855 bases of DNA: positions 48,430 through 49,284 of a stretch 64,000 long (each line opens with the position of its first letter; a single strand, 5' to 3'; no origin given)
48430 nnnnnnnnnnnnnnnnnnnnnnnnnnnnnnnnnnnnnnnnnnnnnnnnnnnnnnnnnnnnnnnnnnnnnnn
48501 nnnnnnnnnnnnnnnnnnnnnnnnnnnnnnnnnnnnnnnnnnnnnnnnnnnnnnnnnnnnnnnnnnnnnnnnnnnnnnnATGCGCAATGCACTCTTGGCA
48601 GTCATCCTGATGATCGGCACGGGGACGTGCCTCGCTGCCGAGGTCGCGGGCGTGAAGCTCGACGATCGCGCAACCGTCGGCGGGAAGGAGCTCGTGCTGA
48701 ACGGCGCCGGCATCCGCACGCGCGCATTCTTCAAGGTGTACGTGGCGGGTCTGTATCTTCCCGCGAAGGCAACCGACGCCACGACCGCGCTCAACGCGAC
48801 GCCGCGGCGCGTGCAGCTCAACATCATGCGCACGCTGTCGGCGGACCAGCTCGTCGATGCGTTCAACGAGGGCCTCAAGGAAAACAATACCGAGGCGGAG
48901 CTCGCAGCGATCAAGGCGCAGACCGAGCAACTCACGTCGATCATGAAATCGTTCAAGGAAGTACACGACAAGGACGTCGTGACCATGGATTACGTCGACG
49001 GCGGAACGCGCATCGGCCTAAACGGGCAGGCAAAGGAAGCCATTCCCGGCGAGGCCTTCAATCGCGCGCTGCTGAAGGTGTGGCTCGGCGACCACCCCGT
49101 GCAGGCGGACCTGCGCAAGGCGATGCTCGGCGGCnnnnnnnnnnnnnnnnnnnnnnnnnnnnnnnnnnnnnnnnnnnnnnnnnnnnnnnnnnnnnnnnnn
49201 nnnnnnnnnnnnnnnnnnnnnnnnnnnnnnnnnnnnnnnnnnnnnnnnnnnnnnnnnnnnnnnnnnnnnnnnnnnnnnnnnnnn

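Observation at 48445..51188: Uncharacterised four-gene operon (periplasmic CHI-fold protein, DUF6352-like, secreted DUF6265-like, TPR) appended to the fad cluster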

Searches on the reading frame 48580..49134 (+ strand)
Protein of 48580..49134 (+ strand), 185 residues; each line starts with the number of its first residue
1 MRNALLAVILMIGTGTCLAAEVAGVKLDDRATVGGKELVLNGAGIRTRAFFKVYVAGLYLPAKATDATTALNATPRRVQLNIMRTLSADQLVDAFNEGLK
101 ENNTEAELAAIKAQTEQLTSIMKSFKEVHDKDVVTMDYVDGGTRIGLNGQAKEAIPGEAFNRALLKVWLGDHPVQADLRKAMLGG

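Call 7: search_protein_families(library=pfam, max_evalue=0.01, proteins=[window:48580-49134:+])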
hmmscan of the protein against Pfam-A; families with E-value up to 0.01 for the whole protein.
seq(185 aa): 2 families
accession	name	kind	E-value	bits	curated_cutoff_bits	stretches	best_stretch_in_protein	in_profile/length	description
PF16036.10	Chalcone_3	-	5.2e-53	179.9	27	1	19-184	1-165/165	Chalcone isomerase-like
PF16035.10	Chalcone_2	-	6.3e-05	23.3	27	0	37-69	2-36/203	Chalcone isomerase like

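Call 8: search_protein_families(library=ncbifam, max_evalue=0.01, proteins=[window:48580-49134:+])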
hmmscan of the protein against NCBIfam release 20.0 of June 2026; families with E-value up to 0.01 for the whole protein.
seq(185 aa): 0 families

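Call 10: find_homologous_proteins(query=window:48580-49134:+)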
Query seq(185 aa) (185 aa): 4468 proteins with E <= 0.001 among 5026 candidates; the best 120 are listed.
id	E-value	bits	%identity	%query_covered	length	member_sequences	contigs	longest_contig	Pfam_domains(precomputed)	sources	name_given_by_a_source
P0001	1.3e-110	385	97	100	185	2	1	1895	PF16036.11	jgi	jgi:long-chain acyl-CoA synthetase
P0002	2.9e-93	328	81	100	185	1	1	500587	PF16036.11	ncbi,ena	-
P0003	1.9e-80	286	72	100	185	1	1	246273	PF16036.11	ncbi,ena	-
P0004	1.0e-78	281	70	100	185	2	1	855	PF16036.11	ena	-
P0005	1.7e-78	280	68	100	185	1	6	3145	PF16036.11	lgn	-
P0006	5.3e-77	275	67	100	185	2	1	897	PF16036.11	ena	-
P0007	1.0e-76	274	68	97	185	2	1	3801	PF16036.11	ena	-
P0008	1.7e-76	274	66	100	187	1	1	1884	PF16036.11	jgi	-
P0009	2.2e-76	273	69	100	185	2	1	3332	PF16036.11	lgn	-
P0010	1.5e-75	271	74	90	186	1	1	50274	PF16036.11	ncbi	ncbi:MAG: chalcone isomerase family protein [Casimicrobiaceae bacterium]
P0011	4.3e-75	269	70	98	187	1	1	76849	PF16036.11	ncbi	ncbi:MAG: chalcone isomerase family protein [Casimicrobiaceae bacterium]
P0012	9.2e-75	268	74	89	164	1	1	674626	PF16036.11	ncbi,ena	-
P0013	1.2e-74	268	68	100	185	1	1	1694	PF16036.11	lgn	-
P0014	1.9e-74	267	72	92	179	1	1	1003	PF16036.11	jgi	jgi:long-chain acyl-CoA synthetase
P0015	2.2e-74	267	68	100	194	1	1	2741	PF16036.11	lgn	-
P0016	2.5e-74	267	64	100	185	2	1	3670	PF16036.11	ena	-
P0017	4.1e-74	266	73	91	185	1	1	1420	PF16036.11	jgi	jgi:long-chain acyl-CoA synthetase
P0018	1.1e-73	264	69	95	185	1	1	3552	PF16036.11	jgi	jgi:hypothetical protein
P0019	1.3e-73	264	68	95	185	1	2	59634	PF16036.11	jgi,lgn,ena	-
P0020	1.7e-73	264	66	98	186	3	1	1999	PF16036.11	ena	-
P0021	2.0e-73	264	69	91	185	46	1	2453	PF16036.11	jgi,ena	-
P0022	2.3e-73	263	68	95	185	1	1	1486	PF16036.11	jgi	jgi:long-chain acyl-CoA synthetase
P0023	2.7e-73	263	68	95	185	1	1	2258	PF16036.11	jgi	jgi:hypothetical protein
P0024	5.7e-73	262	70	92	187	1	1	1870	PF16036.11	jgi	-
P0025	5.9e-73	262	66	100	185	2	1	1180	PF16036.11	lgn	-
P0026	6.4e-73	262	68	95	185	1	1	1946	PF16036.11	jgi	jgi:hypothetical protein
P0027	6.8e-73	262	71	90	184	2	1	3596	PF16036.11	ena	-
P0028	6.8e-73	262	66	98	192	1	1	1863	PF16036.11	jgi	jgi:hypothetical protein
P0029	7.4e-73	262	67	95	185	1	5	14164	PF16036.11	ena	-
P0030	7.9e-73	262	66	98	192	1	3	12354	PF16036.11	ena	-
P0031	1.1e-72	261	67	96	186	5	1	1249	PF16036.11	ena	-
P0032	1.2e-72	261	71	91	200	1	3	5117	PF16036.11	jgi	jgi:hypothetical protein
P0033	1.4e-72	261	71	86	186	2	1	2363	PF16036.11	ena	-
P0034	1.4e-72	261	66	100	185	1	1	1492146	PF16036.11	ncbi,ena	-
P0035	1.5e-72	261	71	91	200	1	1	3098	PF16036.11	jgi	jgi:hypothetical protein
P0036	1.7e-72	261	70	87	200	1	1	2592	PF16036.11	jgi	jgi:long-chain acyl-CoA synthetase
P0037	1.7e-72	261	70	87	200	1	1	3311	PF16036.11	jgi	jgi:long-chain acyl-CoA synthetase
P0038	1.8e-72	261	71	91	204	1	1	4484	PF16036.11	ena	-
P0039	1.9e-72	260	72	86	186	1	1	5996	PF16036.11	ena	-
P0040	2.0e-72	260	67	98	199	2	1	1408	PF16036.11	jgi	jgi:Chalcone isomerase-like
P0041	2.1e-72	260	65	98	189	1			PF16036.11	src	-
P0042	2.4e-72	260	66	98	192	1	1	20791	PF16036.11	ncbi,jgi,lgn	jgi:hypothetical protein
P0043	2.7e-72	260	65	100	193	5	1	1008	PF16036.11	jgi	jgi:hypothetical protein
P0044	2.8e-72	260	66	98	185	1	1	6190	PF16036.11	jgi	jgi:hypothetical protein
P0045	3.3e-72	260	65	100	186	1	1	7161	PF16036.11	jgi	jgi:hypothetical protein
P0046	5.0e-72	259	67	98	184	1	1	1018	PF16036.11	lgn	-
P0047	5.9e-72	259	70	91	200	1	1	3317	PF16036.11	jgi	jgi:hypothetical protein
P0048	6.2e-72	259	67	93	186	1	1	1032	PF16036.11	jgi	jgi:long-chain acyl-CoA synthetase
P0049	6.4e-72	259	66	100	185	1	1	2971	PF16036.11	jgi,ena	-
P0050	6.6e-72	259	64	99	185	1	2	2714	PF16036.11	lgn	-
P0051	7.1e-72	259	67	99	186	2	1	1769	PF16036.11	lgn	-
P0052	7.8e-72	258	65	100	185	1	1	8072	PF16036.11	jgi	jgi:hypothetical protein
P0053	8.3e-72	258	70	91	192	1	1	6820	PF16036.11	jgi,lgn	-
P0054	9.0e-72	258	70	91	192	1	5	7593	PF16036.11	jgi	jgi:Chalcone isomerase-like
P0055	9.4e-72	258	71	91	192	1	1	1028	PF16036.11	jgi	jgi:hypothetical protein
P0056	1.1e-71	258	66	100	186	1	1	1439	PF16036.11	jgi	jgi:long-chain acyl-CoA synthetase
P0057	1.1e-71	258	65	100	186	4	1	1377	PF16036.11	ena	-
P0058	1.3e-71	258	68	100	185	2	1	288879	PF16036.11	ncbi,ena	-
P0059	1.3e-71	258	70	89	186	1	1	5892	PF16036.11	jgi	jgi:long-chain acyl-CoA synthetase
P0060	1.4e-71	258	64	100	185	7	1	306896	PF16036.11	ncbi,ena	-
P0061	1.6e-71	257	68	97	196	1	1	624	PF16036.11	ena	-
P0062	1.6e-71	257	70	91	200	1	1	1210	PF16036.11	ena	-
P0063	1.8e-71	257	67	97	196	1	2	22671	PF16036.11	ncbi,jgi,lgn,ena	ncbi:MAG TPA: chalcone isomerase family protein [Casimicrobiaceae bacterium]|jgi:long-chain acyl-CoA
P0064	1.8e-71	257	68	98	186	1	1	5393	PF16036.11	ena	-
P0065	1.9e-71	257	72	90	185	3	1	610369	PF16036.11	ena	-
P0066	2.2e-71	257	69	91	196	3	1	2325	PF16036.11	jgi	jgi:long-chain acyl-CoA synthetase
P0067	2.3e-71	257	70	91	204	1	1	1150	PF16036.11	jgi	jgi:hypothetical protein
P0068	2.4e-71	257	70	92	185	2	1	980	PF16036.11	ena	-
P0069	2.4e-71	257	72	90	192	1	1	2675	PF16036.11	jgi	jgi:hypothetical protein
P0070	2.8e-71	257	69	86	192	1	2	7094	PF16036.11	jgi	jgi:hypothetical protein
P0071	3.0e-71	257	66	99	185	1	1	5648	PF16036.11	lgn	-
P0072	3.2e-71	256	64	99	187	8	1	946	PF16036.11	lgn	-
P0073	3.6e-71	256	64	96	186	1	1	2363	PF16036.11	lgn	-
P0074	3.7e-71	256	67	97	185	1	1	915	PF16036.11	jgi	-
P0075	3.7e-71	256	70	91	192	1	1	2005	PF16036.11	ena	-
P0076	4.0e-71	256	71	90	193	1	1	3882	PF16036.11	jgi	jgi:hypothetical protein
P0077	4.1e-71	256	69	95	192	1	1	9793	PF16036.11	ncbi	-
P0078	4.5e-71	256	65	99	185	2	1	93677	PF16036.11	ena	-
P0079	4.6e-71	256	67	92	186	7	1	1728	PF16036.11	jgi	jgi:hypothetical protein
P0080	4.7e-71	256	70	90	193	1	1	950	PF16036.11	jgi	jgi:hypothetical protein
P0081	5.0e-71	256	70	91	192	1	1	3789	PF16036.11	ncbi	-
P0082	6.1e-71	256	69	91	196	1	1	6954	PF16036.11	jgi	jgi:long-chain acyl-CoA synthetase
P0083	6.4e-71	255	72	89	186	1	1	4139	PF16036.11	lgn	-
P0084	6.8e-71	255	65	100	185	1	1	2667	PF16036.11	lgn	-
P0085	7.0e-71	255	65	100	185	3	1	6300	PF16036.11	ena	-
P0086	7.4e-71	255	66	96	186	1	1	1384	PF16036.11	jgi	jgi:hypothetical protein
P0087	8.0e-71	255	68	89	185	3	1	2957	PF16036.11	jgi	-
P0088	9.0e-71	255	61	100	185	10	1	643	PF16036.11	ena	-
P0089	9.0e-71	255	66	97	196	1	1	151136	PF16036.11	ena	-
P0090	9.0e-71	255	64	100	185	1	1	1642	PF16036.11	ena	-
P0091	9.1e-71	255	67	99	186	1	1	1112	PF16036.11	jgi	jgi:long-chain acyl-CoA synthetase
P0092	9.2e-71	255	73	89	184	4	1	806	PF16036.11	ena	-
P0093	9.3e-71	255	66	96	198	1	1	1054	PF16036.11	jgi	jgi:hypothetical protein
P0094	1.0e-70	255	70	90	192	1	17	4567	PF16036.11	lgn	-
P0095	1.1e-70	255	70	89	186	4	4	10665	PF16036.11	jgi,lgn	jgi:long-chain acyl-CoA synthetase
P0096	1.1e-70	255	66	98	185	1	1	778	PF16036.11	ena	-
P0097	1.2e-70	255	70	91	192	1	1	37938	PF16036.11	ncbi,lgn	-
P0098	1.3e-70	255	66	100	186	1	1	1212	PF16036.11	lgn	-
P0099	1.3e-70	254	62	100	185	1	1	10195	PF16036.11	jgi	jgi:long-chain acyl-CoA synthetase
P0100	1.4e-70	254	65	97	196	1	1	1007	PF16036.11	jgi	jgi:hypothetical protein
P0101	1.6e-70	254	65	97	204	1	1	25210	PF16036.11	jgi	jgi:Chalcone isomerase-like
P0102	1.7e-70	254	63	99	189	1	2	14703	PF16036.11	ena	-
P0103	1.7e-70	254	67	91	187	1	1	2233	PF16036.11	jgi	jgi:long-chain acyl-CoA synthetase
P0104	1.8e-70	254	67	88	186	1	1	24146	PF16036.11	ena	-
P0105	1.8e-70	254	65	97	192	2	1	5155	PF16036.11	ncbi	-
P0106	1.9e-70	254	70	87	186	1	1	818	PF16036.11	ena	-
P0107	1.9e-70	254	69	91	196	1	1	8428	PF16036.11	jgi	-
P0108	2.0e-70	254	64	100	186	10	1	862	PF16036.11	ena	-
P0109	2.1e-70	254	71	90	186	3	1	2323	PF16036.11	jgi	-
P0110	2.2e-70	254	69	90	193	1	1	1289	PF16036.11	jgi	jgi:Chalcone isomerase-like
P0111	2.3e-70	254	69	91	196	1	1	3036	PF16036.11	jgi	jgi:Chalcone isomerase-like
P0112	2.3e-70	254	66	98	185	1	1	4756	PF16036.11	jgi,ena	jgi:long-chain acyl-CoA synthetase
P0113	2.3e-70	254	69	91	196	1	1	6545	PF16036.11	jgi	jgi:hypothetical protein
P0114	2.4e-70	254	69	91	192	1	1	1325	PF16036.11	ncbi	-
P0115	2.6e-70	253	63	100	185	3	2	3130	PF16036.11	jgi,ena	-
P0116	2.7e-70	253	70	91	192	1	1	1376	PF16036.11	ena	-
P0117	2.8e-70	253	69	86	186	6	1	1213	PF16036.11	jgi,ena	-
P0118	3.0e-70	253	66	99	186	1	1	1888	PF16036.11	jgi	-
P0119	3.2e-70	253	64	100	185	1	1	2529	PF16036.11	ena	-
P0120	3.2e-70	253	64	100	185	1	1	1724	PF16036.11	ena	-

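Call 11: find_encoding_contigs(protein=P0002, flank=10000, max_places=2)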
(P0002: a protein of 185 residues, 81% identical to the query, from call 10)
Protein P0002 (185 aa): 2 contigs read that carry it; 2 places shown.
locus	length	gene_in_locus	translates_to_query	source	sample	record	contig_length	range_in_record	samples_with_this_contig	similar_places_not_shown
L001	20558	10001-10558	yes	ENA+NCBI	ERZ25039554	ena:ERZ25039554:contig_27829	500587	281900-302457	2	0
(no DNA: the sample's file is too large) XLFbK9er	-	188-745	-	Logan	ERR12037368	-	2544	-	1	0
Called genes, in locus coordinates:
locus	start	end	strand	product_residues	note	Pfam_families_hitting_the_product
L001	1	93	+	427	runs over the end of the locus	PF00108:Thiolase_N, PF00109:ketoacyl-synt (weak), PF02803:Thiolase_C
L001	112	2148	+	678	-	PF00378:ECH_1, PF16113:ECH_2, PF02737:3HCDH_N, PF00725:3HCDH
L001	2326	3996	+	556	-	PF00501:AMP-binding, PF13193:AMP-binding_C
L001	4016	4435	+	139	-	PF03061:4HBT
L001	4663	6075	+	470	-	PF13505:OMP_b-brl (faint), PF03349:Toluene_X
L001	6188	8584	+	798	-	PF02737:3HCDH_N, PF00725:3HCDH, PF00378:ECH_1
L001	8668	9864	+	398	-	PF00108:Thiolase_N, PF00109:ketoacyl-synt (weak), PF02803:Thiolase_C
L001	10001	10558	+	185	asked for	PF16036:Chalcone_3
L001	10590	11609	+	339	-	PF19879:DUF6352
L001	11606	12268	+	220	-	PF19780:DUF6265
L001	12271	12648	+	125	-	PF12895:ANAPC3 (faint), PF13424:TPR_12 (faint), PF13431:TPR_17 (faint), PF00515:TPR_1 (faint), PF07719:TPR_2 (faint), PF13428:TPR_14 (weak), PF13432:TPR_16, PF14559:TPR_19, +1 more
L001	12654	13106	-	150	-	PF00075:RNase_H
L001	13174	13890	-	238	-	PF08241:Methyltransf_11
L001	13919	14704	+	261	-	PF00753:Lactamase_B, PF16123:HAGH_C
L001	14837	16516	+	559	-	PF01464:SLT, PF01476:LysM (weak), PF22310:NMB0315_dom_I (faint), PF23473:LysM3_LYK4_5 (faint), PF01476:LysM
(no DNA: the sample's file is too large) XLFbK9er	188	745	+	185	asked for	PF16036:Chalcone_3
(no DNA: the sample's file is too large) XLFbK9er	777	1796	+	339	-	PF19879:DUF6352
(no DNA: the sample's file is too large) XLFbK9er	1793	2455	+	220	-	PF19780:DUF6265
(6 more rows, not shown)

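Call 12: find_encoding_contigs(protein=P0034, flank=10000, max_places=2)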
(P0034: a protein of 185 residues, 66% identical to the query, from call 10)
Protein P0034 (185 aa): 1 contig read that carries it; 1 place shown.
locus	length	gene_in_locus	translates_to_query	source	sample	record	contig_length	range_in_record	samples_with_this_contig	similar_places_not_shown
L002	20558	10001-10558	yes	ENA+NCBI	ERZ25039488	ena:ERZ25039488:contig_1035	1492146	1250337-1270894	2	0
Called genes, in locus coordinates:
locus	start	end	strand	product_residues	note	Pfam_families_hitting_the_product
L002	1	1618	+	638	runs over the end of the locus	PF00378:ECH_1, PF16113:ECH_2, PF02737:3HCDH_N, PF00725:3HCDH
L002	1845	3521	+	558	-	PF00501:AMP-binding, PF13193:AMP-binding_C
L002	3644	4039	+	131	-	PF03061:4HBT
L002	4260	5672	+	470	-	PF13505:OMP_b-brl (faint), PF03349:Toluene_X, PF10677:DUF2490 (faint)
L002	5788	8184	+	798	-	PF02737:3HCDH_N, PF00725:3HCDH, PF00378:ECH_1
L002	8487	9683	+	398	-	PF00108:Thiolase_N, PF00109:ketoacyl-synt (weak), PF02803:Thiolase_C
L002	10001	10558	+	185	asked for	PF16036:Chalcone_3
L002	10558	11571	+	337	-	PF19879:DUF6352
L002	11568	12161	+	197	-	PF19780:DUF6265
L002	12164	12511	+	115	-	PF07719:TPR_2 (faint), PF12895:ANAPC3 (weak), PF13428:TPR_14 (faint), PF00515:TPR_1 (faint), PF13432:TPR_16, PF14559:TPR_19 (weak)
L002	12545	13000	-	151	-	PF00075:RNase_H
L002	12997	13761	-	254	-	PF08241:Methyltransf_11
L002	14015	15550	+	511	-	PF01464:SLT, PF23473:LysM3_LYK4_5 (faint), PF01476:LysM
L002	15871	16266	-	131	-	-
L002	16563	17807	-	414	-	PF00278:Orn_DAP_Arg_deC, PF02784:Orn_Arg_deC_N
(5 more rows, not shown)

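Call 16: search_solved_structures(query=window:48580-49134:+, max_evalue=1, show_alignments=2)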
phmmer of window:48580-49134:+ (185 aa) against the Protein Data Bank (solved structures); distinct sequences matched with E-value up to 1: 1.
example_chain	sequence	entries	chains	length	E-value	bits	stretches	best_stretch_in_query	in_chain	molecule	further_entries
4jpx_A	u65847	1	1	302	0.78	12.7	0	45-97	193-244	Phenylalanine-4-hydroxylase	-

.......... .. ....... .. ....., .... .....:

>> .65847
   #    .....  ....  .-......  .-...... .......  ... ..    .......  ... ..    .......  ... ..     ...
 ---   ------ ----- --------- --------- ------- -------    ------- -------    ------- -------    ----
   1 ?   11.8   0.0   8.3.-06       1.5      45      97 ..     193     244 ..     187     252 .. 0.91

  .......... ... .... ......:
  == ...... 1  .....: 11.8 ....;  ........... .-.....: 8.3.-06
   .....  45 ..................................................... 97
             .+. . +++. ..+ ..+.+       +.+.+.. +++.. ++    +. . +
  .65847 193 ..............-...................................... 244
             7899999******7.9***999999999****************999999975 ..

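Call 29: search_dna_similar(query=window:48580-49134:+, collection=plasmids, mode=protein, max_evalue=0.001, max_rows=40, rows=spread)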
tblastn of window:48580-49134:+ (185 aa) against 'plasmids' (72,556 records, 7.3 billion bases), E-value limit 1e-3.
Records with a match: 4; places in all: 4; records where one place covers at least 80% of the query: 4.
Best place of each record, by identity: <60% 4.
By first word of the organism name: Roseomonas 1; Pontibacter 1; Acidisoma 1; Rhodovastum 1.
By predicted mobility (MOB-suite, as given by PLSDB): non-mobilizable 4.
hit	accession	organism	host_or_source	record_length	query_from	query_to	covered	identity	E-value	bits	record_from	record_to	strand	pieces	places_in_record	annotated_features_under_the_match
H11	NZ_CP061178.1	Roseomonas haemaphysalidis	tick,pure culture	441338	24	184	87%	31.1%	7e-12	70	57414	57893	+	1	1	chalcone isomerase family protein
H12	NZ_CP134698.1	Pontibacter sp. G13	single cell,seawater, biofilm of coral ...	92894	21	184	89%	30.1%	2e-17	86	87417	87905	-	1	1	chalcone isomerase family protein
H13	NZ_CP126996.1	Acidisoma sp. PAMC 29798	cell culture,lichen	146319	19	184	90%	29.6%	1e-15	81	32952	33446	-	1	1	chalcone isomerase family protein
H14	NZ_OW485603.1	Rhodovastum atsumiense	-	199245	1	184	99%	25.9%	2e-10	66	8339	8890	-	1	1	chalcone isomerase family protein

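Call 45: search_protein_representatives(protein=window:48580-49134:+)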
Query: 185 residues. Proteins with E-value up to 0.001 (for the whole library): 4458; up to 1e-10: 2032; up to 1e-30: 113. The best 150 are listed.
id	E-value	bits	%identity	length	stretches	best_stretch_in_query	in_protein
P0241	4.3e-60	218.6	59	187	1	5-185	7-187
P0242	2.6e-54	199.7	53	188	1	14-185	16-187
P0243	5.3e-53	195.5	52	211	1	4-184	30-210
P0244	9.4e-50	184.9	52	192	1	9-185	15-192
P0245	2.2e-46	174.0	70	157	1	73-185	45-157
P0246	3.0e-46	173.5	44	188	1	8-184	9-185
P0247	4.8e-46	172.9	47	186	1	4-185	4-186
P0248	1.8e-44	167.8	49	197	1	10-184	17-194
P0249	2.2e-44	167.5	49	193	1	14-185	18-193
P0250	2.7e-44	167.2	53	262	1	5-166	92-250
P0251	6.4e-44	166.0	50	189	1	14-184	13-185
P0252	6.5e-43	162.7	48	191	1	3-184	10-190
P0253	7.2e-43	162.5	46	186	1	7-184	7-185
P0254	1.3e-42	161.7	49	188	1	5-185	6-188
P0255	2.1e-42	161.1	47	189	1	3-185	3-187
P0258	6.8e-42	159.4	61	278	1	24-159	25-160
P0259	1.2e-41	158.6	49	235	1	9-185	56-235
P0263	1.8e-40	154.8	50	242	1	6-185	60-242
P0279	4.2e-37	143.8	49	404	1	19-184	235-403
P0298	8.7e-35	136.3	42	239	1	6-185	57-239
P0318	1.1e-32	129.4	46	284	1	4-153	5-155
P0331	5.8e-32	127.1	39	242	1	3-184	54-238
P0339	1.9e-31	125.4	43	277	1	16-183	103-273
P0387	9.0e-29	116.7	41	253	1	12-184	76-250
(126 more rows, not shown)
